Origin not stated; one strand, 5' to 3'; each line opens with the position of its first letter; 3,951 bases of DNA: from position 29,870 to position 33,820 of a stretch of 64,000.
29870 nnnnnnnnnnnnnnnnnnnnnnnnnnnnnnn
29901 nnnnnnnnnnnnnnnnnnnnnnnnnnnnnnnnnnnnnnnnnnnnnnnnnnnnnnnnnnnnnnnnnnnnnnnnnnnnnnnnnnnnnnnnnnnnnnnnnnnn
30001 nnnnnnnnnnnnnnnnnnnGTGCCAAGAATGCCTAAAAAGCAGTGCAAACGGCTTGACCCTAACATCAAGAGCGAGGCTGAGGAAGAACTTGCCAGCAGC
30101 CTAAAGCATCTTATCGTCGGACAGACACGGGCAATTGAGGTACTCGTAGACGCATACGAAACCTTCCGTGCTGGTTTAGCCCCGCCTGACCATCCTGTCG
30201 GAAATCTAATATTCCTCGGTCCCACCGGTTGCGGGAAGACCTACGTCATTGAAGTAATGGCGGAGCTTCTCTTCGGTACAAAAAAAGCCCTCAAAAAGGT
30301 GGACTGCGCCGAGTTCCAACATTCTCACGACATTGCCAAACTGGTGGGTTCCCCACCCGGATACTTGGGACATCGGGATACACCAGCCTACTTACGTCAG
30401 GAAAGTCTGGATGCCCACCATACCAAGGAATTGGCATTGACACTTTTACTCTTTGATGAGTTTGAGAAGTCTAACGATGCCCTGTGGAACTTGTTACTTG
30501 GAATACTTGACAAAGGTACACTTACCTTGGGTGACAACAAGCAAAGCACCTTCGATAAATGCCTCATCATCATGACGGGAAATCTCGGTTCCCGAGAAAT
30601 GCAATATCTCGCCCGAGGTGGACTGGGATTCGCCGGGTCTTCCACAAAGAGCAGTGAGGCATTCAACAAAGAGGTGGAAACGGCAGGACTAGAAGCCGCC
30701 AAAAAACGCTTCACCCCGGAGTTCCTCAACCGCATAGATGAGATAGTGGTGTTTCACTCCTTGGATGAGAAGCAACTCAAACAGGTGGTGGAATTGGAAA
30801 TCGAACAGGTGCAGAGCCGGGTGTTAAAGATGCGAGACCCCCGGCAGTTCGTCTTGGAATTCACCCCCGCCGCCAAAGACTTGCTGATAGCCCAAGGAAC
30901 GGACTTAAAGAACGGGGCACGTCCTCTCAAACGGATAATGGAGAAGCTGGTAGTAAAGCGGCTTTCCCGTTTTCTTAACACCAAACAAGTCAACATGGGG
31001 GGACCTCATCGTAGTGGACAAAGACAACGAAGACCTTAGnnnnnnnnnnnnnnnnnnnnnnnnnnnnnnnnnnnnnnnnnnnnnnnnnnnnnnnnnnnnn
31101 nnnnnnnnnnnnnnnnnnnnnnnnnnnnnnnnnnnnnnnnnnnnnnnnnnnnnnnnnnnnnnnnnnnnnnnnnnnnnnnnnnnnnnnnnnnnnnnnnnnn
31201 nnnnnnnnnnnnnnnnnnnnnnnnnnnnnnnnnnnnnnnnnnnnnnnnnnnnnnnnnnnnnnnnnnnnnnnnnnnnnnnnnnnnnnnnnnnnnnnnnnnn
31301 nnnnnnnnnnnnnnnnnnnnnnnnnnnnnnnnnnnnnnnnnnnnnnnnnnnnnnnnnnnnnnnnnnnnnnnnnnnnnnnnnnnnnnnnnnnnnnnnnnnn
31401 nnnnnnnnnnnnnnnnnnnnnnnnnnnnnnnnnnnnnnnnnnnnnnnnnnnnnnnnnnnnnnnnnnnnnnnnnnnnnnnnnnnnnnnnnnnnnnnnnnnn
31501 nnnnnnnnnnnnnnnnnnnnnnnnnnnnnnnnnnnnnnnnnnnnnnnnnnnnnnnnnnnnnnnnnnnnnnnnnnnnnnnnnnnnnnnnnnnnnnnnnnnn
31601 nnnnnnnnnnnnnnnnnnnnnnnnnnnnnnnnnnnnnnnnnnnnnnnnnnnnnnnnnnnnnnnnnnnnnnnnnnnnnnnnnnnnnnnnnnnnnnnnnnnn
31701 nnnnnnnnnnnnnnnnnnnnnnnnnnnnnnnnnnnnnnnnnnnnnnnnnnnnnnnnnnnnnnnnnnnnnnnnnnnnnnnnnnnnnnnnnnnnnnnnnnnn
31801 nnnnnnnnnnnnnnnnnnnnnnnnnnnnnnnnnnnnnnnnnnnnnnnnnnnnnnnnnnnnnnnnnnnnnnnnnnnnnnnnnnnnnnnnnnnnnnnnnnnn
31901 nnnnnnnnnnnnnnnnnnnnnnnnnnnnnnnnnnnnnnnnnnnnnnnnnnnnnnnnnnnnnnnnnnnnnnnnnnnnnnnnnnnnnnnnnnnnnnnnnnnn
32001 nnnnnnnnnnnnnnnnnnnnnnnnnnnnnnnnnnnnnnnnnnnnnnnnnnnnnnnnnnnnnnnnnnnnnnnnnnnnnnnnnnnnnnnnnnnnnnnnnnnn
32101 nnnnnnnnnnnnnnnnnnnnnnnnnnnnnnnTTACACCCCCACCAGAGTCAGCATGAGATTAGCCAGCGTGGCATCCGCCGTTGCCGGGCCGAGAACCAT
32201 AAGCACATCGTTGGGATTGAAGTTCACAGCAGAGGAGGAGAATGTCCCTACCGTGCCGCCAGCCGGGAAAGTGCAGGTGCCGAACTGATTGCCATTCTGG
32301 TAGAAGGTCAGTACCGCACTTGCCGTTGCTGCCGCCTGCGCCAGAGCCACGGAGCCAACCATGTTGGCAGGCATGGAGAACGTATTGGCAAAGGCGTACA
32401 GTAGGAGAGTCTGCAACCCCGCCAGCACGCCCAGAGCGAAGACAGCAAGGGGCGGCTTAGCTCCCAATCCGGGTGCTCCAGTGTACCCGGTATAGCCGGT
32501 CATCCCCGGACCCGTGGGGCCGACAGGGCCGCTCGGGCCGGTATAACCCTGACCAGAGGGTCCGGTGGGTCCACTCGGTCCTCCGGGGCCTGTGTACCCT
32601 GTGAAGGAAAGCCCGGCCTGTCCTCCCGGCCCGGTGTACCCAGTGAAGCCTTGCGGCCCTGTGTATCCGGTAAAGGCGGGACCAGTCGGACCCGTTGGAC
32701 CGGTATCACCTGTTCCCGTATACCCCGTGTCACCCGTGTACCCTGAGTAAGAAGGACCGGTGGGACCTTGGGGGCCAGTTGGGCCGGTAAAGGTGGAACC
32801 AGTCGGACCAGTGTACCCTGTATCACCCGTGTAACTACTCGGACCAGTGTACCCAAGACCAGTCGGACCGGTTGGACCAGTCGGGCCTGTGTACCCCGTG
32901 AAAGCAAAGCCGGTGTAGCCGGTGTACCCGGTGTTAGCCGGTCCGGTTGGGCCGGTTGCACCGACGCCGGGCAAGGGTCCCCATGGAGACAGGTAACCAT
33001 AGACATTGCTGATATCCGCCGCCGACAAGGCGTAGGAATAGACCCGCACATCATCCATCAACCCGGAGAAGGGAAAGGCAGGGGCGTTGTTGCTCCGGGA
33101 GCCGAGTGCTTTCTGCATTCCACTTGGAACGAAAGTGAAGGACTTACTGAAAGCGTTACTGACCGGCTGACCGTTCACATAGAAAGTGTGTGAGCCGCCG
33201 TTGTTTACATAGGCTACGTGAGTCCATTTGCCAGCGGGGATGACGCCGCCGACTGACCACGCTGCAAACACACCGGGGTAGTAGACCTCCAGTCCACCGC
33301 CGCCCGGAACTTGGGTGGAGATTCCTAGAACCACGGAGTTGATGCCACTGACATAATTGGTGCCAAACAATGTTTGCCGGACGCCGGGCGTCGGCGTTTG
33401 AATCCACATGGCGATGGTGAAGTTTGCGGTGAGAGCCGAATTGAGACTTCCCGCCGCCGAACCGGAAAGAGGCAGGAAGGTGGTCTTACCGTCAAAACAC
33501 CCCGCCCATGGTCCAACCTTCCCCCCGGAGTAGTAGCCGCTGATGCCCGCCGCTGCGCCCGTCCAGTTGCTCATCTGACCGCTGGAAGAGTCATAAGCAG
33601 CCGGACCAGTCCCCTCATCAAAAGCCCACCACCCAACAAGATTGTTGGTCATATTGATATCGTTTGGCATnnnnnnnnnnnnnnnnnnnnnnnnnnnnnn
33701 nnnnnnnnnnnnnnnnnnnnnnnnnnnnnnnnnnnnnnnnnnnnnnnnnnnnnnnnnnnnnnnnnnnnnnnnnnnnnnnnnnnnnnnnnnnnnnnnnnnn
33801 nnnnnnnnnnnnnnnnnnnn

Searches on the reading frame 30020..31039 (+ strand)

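Call 53: search_protein_families(library=pfam, proteins=[window:30020-31039:+], max_evalue=0.001)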
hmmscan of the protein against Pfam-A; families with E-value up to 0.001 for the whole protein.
window:30020-31039:+ (339 aa): 7 families
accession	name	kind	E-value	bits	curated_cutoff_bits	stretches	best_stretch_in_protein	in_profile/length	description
PF07724.20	AAA_2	-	4.2e-32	111.9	27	1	59-242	2-166/166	AAA domain (Cdc48 subfamily)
PF10431.15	ClpB_D2-small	-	1.4e-15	57.5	21.9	1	248-326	1-75/81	C-terminal, D2-small domain, of ClpB protein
PF07728.20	AAA_5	-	1.9e-06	28.4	22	1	62-191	1-125/139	AAA domain (dynein-related subfamily)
PF13401.12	AAA_22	-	9.8e-05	23.1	27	1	61-164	6-109/130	AAA domain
PF13245.12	AAA_19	-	0.00011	22.8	25.1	1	62-176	13-129/134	AAA domain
PF06309.17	Torsin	-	0.00018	22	27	1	13-86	9-79/127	Torsin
PF00004.35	AAA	-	0.00026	21.9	21.2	1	63-188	1-109/131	ATPase family associated with various cellular activities (AAA)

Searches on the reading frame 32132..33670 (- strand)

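Call 53: search_protein_families(library=pfam, proteins=[window:32132-33670:-], max_evalue=0.001)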
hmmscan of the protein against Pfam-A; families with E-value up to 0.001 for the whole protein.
window:32132-33670:- (512 aa): 2 families
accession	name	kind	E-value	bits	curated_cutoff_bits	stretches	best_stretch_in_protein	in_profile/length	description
PF13385.13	Laminin_G_3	-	1.9e-23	83.8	27.6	1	79-221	15-151/151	Concanavalin A-like lectin/glucanases superfamily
PF01391.23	Collagen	-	9.3e-05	22.6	27.2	0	335-385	7-56/60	Collagen triple helix repeat (20 copies)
